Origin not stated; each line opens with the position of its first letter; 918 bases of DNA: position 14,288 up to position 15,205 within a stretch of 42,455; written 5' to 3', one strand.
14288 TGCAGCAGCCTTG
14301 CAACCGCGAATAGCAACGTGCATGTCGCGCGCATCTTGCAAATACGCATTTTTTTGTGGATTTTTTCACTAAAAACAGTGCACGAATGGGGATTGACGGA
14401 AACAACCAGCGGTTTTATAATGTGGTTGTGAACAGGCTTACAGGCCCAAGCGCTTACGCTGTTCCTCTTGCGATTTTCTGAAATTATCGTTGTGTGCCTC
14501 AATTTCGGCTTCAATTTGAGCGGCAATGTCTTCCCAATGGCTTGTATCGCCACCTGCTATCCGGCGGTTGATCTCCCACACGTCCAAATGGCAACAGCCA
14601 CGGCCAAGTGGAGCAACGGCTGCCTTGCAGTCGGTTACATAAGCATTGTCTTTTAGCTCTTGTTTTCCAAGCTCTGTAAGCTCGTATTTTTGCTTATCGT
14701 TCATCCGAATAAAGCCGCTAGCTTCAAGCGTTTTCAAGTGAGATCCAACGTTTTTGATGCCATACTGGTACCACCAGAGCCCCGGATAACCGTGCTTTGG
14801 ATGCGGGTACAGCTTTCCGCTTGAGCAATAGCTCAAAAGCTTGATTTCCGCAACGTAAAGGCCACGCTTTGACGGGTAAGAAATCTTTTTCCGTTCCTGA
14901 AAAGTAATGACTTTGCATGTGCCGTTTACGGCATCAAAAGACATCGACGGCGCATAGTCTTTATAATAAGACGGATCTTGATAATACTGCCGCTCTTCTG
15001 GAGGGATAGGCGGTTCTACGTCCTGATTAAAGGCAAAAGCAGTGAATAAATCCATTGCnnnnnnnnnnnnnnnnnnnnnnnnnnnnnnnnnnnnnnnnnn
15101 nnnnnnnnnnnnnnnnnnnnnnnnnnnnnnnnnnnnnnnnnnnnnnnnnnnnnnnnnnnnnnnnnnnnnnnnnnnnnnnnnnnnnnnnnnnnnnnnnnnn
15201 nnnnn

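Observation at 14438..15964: AT-rich two-gene cassette (2-TM membrane protein plus wHTH-like protein) in the integrase-to-repressor hotspot: candidate prophage defence or exclusion system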

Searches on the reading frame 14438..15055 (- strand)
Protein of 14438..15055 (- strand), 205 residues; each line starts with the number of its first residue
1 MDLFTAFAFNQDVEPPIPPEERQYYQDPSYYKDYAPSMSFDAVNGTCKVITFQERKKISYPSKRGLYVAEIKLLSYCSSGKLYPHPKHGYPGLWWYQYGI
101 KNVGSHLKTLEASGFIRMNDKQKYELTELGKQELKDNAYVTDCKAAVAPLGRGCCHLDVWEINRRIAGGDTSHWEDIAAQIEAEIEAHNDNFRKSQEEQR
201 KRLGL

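Call 3: search_protein_families(library=pfam, proteins=[window:14438-15055:-], max_evalue=1)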
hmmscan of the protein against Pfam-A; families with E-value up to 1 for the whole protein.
window:14438-15055:- (205 aa): 4 families
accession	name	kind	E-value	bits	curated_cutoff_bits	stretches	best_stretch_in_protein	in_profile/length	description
PF08461.16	HTH_12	-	0.00031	21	21.4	1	96-134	28-66/66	Ribonuclease R winged-helix domain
PF04458.17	DUF505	-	0.0027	16.6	28.7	1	94-137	359-406/622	Protein of unknown function (DUF505)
PF14947.12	HTH_45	-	0.0048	17.3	25.5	1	101-136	34-68/77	Winged helix-turn-helix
PF03551.20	PadR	-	0.18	12.3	27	1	106-135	37-74/75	Transcriptional regulator PadR-like family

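Call 4: search_protein_families(library=phrogs, proteins=[window:14438-15055:-], max_evalue=1)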
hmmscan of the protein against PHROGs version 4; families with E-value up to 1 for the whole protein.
window:14438-15055:- (205 aa): 1 family
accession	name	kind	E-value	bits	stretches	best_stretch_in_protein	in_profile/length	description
phrog_23250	-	unknown function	0.25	12.3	1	141-156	13-28/64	-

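Call 5: search_protein_families(library=padloc, proteins=[window:14438-15055:-], max_evalue=1)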
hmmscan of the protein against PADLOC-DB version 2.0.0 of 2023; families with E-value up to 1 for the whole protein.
window:14438-15055:- (205 aa): 0 families

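Call 10: find_homologous_proteins(query=window:14438-15055:-)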
Query window:14438-15055:- (205 aa): 50 proteins with E <= 0.001 among 134 candidates.
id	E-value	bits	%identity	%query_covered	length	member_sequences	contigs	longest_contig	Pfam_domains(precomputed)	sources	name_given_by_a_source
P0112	2.9e-131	454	93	100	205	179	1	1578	-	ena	-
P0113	2.6e-127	441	91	100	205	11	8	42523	-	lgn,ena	-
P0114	3.4e-120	418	85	100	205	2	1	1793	-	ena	-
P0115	2.5e-118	412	85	100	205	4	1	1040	PF08461.17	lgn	-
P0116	2.2e-117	408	83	100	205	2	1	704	-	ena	-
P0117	1.8e-116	405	84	100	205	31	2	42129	-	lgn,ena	-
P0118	4.7e-96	339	69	100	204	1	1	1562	-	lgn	-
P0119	1.8e-73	265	87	66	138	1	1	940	-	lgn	-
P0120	6.7e-61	224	69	70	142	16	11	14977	-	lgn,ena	-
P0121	1.1e-54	204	65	70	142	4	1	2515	PF08461.17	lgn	-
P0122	1.9e-54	203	65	69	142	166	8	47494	-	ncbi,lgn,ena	-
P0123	2.5e-54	202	65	69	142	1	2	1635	-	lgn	-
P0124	2.8e-50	189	61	70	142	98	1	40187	PF08461.17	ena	-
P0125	5.6e-50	188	60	69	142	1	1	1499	-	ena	-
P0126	2.0e-48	183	52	85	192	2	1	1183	-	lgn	-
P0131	3.8e-44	169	48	91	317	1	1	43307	-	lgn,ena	-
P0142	3.5e-38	150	35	91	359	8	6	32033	PF02037.34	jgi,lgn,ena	jgi:hypothetical protein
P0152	8.7e-35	139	48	73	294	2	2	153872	-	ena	-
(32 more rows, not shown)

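Call 16: search_solved_structures(query=A1, max_evalue=10, show_alignments=2)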
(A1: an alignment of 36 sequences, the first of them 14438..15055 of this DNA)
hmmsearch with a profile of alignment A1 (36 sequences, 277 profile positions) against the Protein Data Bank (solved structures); distinct sequences matched with E-value up to 10: 14.
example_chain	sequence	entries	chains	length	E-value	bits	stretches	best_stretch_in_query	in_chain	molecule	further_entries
5x11_A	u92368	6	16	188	0.089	15.9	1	104-135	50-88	Transcriptional regulator | PadR family transcriptional regulator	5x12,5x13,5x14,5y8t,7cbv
9avc_A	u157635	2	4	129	0.18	14.9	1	185-273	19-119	Mitochondrial fission 1 protein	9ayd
7ya9_A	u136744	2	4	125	0.2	14.7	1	184-273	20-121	Mitochondrial fission 1 protein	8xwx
7yka_B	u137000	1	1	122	0.2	14.7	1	184-273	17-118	Fis1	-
9ave_A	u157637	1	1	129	0.21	14.7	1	184-273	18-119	Mitochondrial fission 1 protein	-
8u1z_A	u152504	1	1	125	0.21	14.7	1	184-273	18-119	Mitochondrial fission 1 protein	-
1nzn_A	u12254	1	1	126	0.22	14.6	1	184-273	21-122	Fission protein Fis1p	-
9avb_A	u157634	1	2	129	0.23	14.5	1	184-273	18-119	Mitochondrial fission 1 protein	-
1iyg_A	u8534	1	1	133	0.27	14.3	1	184-273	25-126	Hypothetical protein (2010003O14)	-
9avd_A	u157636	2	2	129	0.27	14.3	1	184-273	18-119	Mitochondrial fission 1 protein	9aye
1pc2_A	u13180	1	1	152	0.4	13.8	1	184-273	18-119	mitochondria fission protein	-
8dz8_A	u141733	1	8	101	0.48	13.5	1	130-211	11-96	neoleukin-4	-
1u2w_A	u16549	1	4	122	0.63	13.1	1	98-149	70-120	Cadmium efflux system accessory protein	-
5xxu_T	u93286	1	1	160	1.3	12.1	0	102-134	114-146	Ribosomal protein eS19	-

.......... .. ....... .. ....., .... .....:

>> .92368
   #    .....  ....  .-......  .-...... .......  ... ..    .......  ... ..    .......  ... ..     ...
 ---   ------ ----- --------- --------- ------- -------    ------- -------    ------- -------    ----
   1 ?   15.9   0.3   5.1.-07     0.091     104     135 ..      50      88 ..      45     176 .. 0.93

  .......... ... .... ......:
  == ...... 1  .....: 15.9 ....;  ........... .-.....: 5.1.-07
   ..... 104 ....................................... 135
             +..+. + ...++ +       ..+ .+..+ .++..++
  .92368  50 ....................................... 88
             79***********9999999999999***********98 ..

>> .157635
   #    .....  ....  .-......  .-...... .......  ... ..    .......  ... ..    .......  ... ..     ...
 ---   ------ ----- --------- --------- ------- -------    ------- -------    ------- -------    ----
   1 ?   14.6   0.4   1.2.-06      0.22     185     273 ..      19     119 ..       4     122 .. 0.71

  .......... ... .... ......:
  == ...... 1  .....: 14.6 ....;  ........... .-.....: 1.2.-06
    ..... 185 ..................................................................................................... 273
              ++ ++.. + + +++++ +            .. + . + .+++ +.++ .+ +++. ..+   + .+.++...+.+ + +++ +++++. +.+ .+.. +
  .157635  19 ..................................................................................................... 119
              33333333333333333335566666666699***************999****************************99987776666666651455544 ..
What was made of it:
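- On PadR / MarR winged-helix transcription regulators: Best PDB profile hit is PadR at E 0.089 (call 16).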

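Call 19: find_encoding_contigs(protein=P0152, flank=5000, max_places=3)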
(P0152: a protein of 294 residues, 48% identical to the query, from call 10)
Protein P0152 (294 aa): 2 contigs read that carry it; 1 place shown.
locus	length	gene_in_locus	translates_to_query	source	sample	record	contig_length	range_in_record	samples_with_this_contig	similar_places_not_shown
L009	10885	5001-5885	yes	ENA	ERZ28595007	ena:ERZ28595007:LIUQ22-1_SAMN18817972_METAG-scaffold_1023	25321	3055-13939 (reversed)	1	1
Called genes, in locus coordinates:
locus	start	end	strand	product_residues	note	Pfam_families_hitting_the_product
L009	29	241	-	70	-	PF00403:HMA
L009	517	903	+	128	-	PF14198:TnpV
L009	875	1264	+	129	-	-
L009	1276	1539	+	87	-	PF20648:DUF6809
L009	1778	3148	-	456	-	PF08271:Zn_Ribbon_TF (weak)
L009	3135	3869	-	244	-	PF00520:Ion_trans, PF07885:Ion_trans_2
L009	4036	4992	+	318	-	PF05154:TM2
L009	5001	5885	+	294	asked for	-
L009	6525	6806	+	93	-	-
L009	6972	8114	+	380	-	PF01076:Mob_Pre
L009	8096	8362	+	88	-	-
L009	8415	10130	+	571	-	PF00239:Resolvase, PF07508:Recombinase, PF13408:Zn_ribbon_recom, PF14287:DUF4368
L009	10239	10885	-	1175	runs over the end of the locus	PF01855:POR_N, PF17147:PFOR_II, PF01558:POR, PF10371:EKR, PF12837:Fer4_6 (weak), PF12838:Fer4_7, PF13187:Fer4_9, PF02775:TPP_enzyme_C, +6 more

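Call 20: find_encoding_contigs(protein=P0131, flank=5000, max_places=3)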
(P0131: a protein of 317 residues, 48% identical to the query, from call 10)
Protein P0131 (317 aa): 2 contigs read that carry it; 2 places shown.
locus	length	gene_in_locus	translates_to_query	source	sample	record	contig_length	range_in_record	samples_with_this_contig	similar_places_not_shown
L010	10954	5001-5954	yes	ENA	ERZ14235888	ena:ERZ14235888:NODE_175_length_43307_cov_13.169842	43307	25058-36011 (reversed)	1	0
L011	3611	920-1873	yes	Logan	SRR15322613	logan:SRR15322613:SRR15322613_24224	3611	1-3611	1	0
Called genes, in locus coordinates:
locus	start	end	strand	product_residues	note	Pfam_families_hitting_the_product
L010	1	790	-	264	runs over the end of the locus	-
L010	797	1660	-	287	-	-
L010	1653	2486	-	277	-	PF07083:DUF1351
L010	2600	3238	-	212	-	PF01464:SLT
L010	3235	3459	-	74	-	-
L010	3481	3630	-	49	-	-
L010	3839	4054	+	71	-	-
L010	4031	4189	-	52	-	-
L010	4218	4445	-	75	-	PF01381:HTH_3 (weak)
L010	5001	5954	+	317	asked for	-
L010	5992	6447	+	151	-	-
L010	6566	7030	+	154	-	-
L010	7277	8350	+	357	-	PF13240:Zn_Ribbon_1 (faint), PF22022:Phage_int_M (faint), PF00589:Phage_integrase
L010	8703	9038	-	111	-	-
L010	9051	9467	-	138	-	-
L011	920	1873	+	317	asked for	-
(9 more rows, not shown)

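Call 21: find_encoding_contigs(protein=P0142, flank=5000, max_places=4)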
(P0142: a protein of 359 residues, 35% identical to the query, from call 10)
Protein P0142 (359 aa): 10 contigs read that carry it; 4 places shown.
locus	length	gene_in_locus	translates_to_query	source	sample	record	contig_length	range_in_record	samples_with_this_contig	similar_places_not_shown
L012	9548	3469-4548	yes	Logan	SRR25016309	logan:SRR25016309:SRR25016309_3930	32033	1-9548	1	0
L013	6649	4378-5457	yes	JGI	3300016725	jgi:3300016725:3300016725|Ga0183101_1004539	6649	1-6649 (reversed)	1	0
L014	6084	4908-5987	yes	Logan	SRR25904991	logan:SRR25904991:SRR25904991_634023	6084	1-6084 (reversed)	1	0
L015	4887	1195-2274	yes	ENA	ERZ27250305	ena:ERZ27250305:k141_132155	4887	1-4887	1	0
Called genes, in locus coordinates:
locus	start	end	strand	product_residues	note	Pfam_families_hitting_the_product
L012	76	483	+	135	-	PF07508:Recombinase (weak)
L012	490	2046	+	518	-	PF00239:Resolvase, PF07508:Recombinase, PF13408:Zn_ribbon_recom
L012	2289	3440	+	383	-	PF13391:HNH_2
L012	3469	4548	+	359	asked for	PF02037:SAP (weak)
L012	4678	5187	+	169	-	PF01243:PNPOx_N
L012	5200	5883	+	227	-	PF06026:Rib_5-P_isom_A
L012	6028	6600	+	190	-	PF00881:Nitroreductase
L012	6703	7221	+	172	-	PF04239:DUF421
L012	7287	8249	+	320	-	PF00294:PfkB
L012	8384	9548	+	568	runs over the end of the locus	PF02690:Na_Pi_cotrans, PF01895:PhoU (weak)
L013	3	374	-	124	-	?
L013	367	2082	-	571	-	PF02743:dCache_1 (weak), PF00672:HAMP, PF06580:His_kinase, PF02518:HATPase_c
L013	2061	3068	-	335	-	PF13531:SBP_bac_11, PF01547:SBP_bac_1, PF13416:SBP_bac_8, PF13343:SBP_bac_6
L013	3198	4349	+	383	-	PF13391:HNH_2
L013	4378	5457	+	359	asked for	PF02037:SAP (weak)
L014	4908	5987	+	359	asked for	PF02037:SAP (weak)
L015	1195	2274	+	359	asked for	PF02037:SAP (weak)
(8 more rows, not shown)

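Call 23: find_related_loci(query=A1, collection=genome_contigs, flank=6000)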
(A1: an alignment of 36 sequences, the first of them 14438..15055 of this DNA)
Query A1 (205 aa) in genome_contigs; peptide patterns used: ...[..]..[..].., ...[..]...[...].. (x = any residue, [..] = any of these).
80 stretches matched a pattern; 75 encode a relative of the query (tblastn E <= 1e-3); 75 distinct loci.
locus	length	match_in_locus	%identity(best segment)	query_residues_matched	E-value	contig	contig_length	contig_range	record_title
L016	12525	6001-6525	48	12-187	3e-47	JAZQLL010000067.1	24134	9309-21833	MAG: Oscillospiraceae bacterium isolate T1900044609_TS20190075.MAGScoT_cleanbin_000075 SGB_790_k141_1778475, whole genom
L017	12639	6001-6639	38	17-182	2e-39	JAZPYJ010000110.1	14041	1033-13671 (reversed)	MAG: Thermoanaerobacteraceae bacterium isolate T1900044647_TS20190113.MAGScoT_cleanbin_000046 SGB_1389_k141_756620, whol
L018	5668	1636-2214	39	2-186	1e-38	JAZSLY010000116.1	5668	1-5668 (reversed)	MAG: Eubacteriales bacterium isolate T1900044556_TS20190022.MAGScoT_cleanbin_000015 SGB_302_k141_379757, whole genome sh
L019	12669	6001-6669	39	5-182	1e-38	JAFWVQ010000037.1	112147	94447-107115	MAG: Clostridia bacterium isolate RGIG6112 Sheep_Omasum.Co__c1865917, whole genome shotgun sequence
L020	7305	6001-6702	35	13-194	2e-38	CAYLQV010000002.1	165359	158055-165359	MAG TPA_asm: uncultured Galactobacillus sp. isolate SRP216815_co1_171 genome assembly, contig: NODE_110_length_165359_co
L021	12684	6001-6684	35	13-202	3e-38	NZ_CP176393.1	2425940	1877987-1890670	Eubacterium sp. F2 chromosome, complete genome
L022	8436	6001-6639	38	17-182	4e-38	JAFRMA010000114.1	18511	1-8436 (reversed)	MAG: Solobacterium sp. isolate RGIG2592 Goat_Jejunum.Co__c1145043, whole genome shotgun sequence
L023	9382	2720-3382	37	17-190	8e-38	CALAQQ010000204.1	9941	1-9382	MAG TPA_asm: uncultured Clostridia bacterium isolate SRR6425821_bin.72_CONCOCT_v1.1_MAG genome assembly, contig: ERZ1767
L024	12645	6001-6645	37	17-184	1e-37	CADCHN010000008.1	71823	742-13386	MAG: Ruminococcaceae bacterium isolate RUG14654 genome assembly, contig: RUG14654_asm_8, whole genome shotgun sequence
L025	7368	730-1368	37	17-182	1e-37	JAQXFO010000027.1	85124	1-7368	MAG: Lachnospiraceae bacterium isolate SUG1151 k141_1509509, whole genome shotgun sequence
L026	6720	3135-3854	36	1-195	6e-37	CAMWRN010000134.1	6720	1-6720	MAG TPA_asm: uncultured Clostridia bacterium isolate SRR14411269_bin.7_metawrap_v1.3_MAG genome assembly, contig: NODE.1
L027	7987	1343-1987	37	17-184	8e-37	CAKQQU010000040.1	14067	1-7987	MAG: uncultured Firmicutes bacterium isolate REFINED_METABAT215_TOP10_CONTIGS_1500_ASSEMBLY_K77_MERGED__Hadza_MoBio_hadz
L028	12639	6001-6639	37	17-182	6e-37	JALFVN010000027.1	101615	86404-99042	MAG: Clostridiales bacterium isolate SUG1050 k141_168128, whole genome shotgun sequence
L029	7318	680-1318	36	17-182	1e-36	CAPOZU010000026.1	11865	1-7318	MAG TPA_asm: uncultured Clostridia bacterium isolate MGBC103331 genome assembly, contig: MGBC103331.26, whole genome sho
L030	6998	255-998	33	1-202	2e-36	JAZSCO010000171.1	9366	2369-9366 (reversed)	MAG: Acutalibacteraceae bacterium isolate T1900044915_TS20190381.MAGScoT_cleanbin_000012 SGB_3328_k141_1843545, whole ge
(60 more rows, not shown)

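Call 27: predict_structure(alignment_id=A1)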
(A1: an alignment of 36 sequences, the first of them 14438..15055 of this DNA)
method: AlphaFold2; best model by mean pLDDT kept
length: 205 residues; sequences in the alignment: 36
mean_pLDDT: 76.6   pTM: 0.72
mean pLDDT of the five models: 76.6, 74.1, 73.8, 73.3, 72.4
residues with pLDDT >= 90: 28; 70-90: 126; 50-70: 31; < 50: 20
segments of 3 or more residues with pLDDT < 50: 1-11, 147-155
pLDDT, mean of each block of 10 residues (from residue 1): 39 74 80 64 67 83 90 86 69 72 88 91 91 91 58 56 82 86 81 83 79
secondary structure, 60 per line:
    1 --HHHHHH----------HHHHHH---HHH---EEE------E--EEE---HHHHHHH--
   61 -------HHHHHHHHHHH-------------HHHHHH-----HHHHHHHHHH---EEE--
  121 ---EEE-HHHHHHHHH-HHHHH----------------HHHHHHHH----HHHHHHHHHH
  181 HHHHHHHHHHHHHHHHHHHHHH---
elements in order: H3-8 H19-24 E34-36 E46-48 H52-58 H68-78 H92-97 H103-112 E116-118 E124-126 H128-136 H138-142 H159-166 H171-202

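Call 30: fold_search(model_id=the predicted structure, library=pdb)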
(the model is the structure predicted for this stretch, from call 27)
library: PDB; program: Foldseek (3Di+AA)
matches with E <= 10: 600; with E <= 0.001: 0
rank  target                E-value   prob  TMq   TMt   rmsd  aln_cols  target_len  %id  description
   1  1xsx_MODEL_1_A        1.3e-01  0.92  0.25  0.49   4.6        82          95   22  NMR Structure of Sso10a, a Hyperthermophile DNA-binding Protein with an Extended Anti-parallel Coiled Coil (released 2005-03-01)
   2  3px7_A                1.8e-01  0.21  0.17  0.07  12.9       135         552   16  Crystal Structure of covalent complex of topoisomerase 1A with substrate (released 2011-04-20)
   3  5y8t_B                2.0e-01  0.54  0.29  0.35  14.3       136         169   22  Crystal structure of Bacillus subtilis PadR in complex with p-coumaric acid (released 2017-11-29)
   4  7cbv_A                2.6e-01  0.25  0.22  0.27  15.0       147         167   18  Crystal structure of the transcriptional regulator PadR from Bacillus subtilis (space group H32) (released 2021-04-21)
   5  1r7j                  3.5e-01  0.75  0.25  0.52   5.5        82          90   23  Crystal structure of the DNA-binding protein Sso10a from Sulfolobus solfataricus (released 2004-07-20)
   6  2v7f                  3.5e-01  0.15  0.17  0.23  10.5       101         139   16  Structure of P. abyssi RPS19 protein (released 2007-09-11)
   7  7oyk_DDD              3.7e-01  0.77  0.25  0.49   4.6        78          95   15  DNA-binding domain of CggR in complex with the DNA operator (released 2021-11-10)
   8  4ejt_B                3.7e-01  0.51  0.28  0.40   9.2       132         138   13  Staphylococcus epidermidis TcaR in complex with RNA (released 2013-06-05)
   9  4rgs_B                4.2e-01  0.44  0.27  0.38   8.4       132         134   16  Crystal Structure of Putative MarR Family Transcriptional Regulator HcaR from Acinetobacter sp. ADP complexed with Van (released 2015-03-04)
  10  4ddt                  4.5e-01  0.14  0.17  0.04  10.1       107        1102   15  Thermotoga maritima reverse gyrase, C2 FORM 2 (released 2012-12-26)
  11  3s2w_G                4.8e-01  0.30  0.25  0.35   8.4       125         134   14  The crystal structure of a MarR transcriptional regulator from Methanosarcina mazei Go1 (released 2011-06-22)
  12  8ofb                  5.1e-01  0.13  0.17  0.04   9.5       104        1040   14  Crystal Structure of T. maritima reverse gyrase with a minimal latch, hexagonal form (released 2023-04-26)
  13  5zyr_A                5.4e-01  0.54  0.24  0.17   5.6        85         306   19  Crystal structure of the reductase (C1) component of p-hydroxyphenylacetate 3-hydroxylase (HPAH) from Acinetobacter ba (released 2019-06-05)
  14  3kp7_B                5.4e-01  0.44  0.28  0.39  10.8       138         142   12  Staphylococcus epidermidis TcaR (apo form) (released 2010-06-09)
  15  2ev6_A                5.4e-01  0.25  0.26  0.35   9.0       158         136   11  Bacillus subtilis manganese transport regulator (MNTR) bound to zinc (released 2006-03-07)
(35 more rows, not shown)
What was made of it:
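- On PadR / MarR winged-helix transcription regulators: Foldseek hits are wHTH proteins, but all at E >= 0.13 (calls 27, 30).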

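Call 36: find_related_loci(query=A1, collection=viral_contigs, flank=6000)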
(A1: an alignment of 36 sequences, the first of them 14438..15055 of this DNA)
Query A1 (205 aa) in viral_contigs; peptide patterns used: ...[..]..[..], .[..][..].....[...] (x = any residue, [..] = any of these).
90 stretches matched a pattern; 53 encode a relative of the query (tblastn E <= 1e-3); 53 distinct loci.
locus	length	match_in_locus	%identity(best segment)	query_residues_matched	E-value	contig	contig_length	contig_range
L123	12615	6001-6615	100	1-205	3e-141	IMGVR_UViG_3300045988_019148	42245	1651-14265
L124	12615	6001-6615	99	1-205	8e-141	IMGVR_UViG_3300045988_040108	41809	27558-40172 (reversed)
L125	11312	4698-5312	99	1-205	4e-140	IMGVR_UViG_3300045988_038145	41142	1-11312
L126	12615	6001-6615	97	1-205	7e-138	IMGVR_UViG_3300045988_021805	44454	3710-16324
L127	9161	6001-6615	94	1-205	1e-134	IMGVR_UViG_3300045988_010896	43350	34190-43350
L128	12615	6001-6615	93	1-205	8e-134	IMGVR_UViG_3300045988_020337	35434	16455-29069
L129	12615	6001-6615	92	1-205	4e-132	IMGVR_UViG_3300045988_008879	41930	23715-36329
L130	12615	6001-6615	84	1-205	9e-121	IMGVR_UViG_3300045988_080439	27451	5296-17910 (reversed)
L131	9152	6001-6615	84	1-205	9e-121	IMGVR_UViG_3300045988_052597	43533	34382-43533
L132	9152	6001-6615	84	1-205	9e-121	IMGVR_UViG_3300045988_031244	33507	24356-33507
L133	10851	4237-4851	84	1-205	9e-121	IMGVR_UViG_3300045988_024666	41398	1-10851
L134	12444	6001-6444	68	1-149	7e-65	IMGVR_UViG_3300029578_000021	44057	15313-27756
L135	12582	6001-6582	47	14-205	3e-58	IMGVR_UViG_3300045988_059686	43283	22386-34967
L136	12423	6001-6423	64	1-142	2e-57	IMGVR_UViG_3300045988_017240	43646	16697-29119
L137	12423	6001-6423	64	1-142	7e-57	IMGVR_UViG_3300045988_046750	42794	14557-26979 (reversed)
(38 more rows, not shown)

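Call 56: search_protein_families(library=ncbifam, proteins=[window:14438-15055:-, P0142, P0131], max_evalue=0.1)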
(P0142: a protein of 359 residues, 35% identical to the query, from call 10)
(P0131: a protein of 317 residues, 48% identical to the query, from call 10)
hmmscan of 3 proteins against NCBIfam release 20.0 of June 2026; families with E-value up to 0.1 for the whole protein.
window:14438-15055:- (205 aa): 1 family
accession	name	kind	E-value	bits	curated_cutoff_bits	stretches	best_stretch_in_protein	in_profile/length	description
NF053610.1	Sso10a_fam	subfamily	0.01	15.9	60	1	102-132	33-62/64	Sso10a family chromatin protein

P0142 (359 aa): 0 families

P0131 (317 aa): 2 families
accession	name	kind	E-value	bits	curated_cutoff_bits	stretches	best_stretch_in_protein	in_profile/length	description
NF033900.0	T4SS_IcmE_DotG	equivalog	0.029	12.4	750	1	98-225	651-782/1008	type IVB secretion system protein DotG/IcmE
NF053610.1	Sso10a_fam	subfamily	0.054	13.5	60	0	102-130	35-61/64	Sso10a family chromatin protein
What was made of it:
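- On Toxin-antitoxin modules: No Pfam, NCBIfam or PADLOC hit (calls 3, 5, 56)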

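Call 57: search_protein_families(library=phrogs, proteins=[P0142, P0131], max_evalue=0.01)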
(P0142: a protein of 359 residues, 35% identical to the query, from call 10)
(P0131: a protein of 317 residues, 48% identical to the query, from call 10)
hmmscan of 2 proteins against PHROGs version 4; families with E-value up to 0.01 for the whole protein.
P0142 (359 aa): 2 families
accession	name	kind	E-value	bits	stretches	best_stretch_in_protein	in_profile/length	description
phrog_10777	-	unknown function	9.2e-06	25.9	1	96-186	131-222/482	-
phrog_3281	-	DNA, RNA and nucleotide metabolism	0.0031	18.9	0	125-160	66-103/107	endonuclease VII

P0131 (317 aa): 0 families

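Call 60: search_protein_families(library=pfam, alignment_id=A4, max_evalue=0.001)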
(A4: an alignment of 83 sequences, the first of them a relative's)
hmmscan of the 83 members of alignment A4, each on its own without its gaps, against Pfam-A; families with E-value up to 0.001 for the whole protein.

A. member 1, L009:4036-4989:+ (318 aa): 1 family
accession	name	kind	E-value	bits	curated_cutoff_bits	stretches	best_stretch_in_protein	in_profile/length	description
PF05154.21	TM2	-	4.9e-13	49.5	27.9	1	91-137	4-51/51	TM2 domain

B. families by the number of members that match (of 83 scanned): 85 families (the first 25 are shown)
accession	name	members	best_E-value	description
PF01381.28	HTH_3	11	2.5e-16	Helix-turn-helix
PF12844.13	HTH_19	6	2.4e-11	Helix-turn-helix domain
PF14020.11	DUF4236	5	1.8e-22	Protein of unknown function (DUF4236)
PF13443.12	HTH_26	5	1e-20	Cro/C1-type HTH DNA-binding domain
PF08271.17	Zn_Ribbon_TF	5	8e-06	TFIIB zinc-binding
PF13248.11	Zn_ribbon_3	4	0.00018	zinc-ribbon domain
PF05958.17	tRNA_U5-meth_tr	3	2.5e-26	tRNA (Uracil-5-)-methyltransferase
PF13847.12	Methyltransf_31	3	3e-13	Methyltransferase domain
PF01938.26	TRAM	3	3.1e-13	TRAM domain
PF13560.12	HTH_31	3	6.5e-11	Helix-turn-helix domain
PF13649.12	Methyltransf_25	3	1.2e-09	Methyltransferase domain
PF03602.21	Cons_hypoth95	3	1.5e-08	Conserved hypothetical protein 95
PF05175.20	MTS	3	1e-07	Methyltransferase small domain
PF02475.24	TRM5-TYW2_MTfase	3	1e-07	TRM5/TYW2 methyltransferase domain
PF06325.19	PrmA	3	2.3e-07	Ribosomal protein L11 methyltransferase (PrmA)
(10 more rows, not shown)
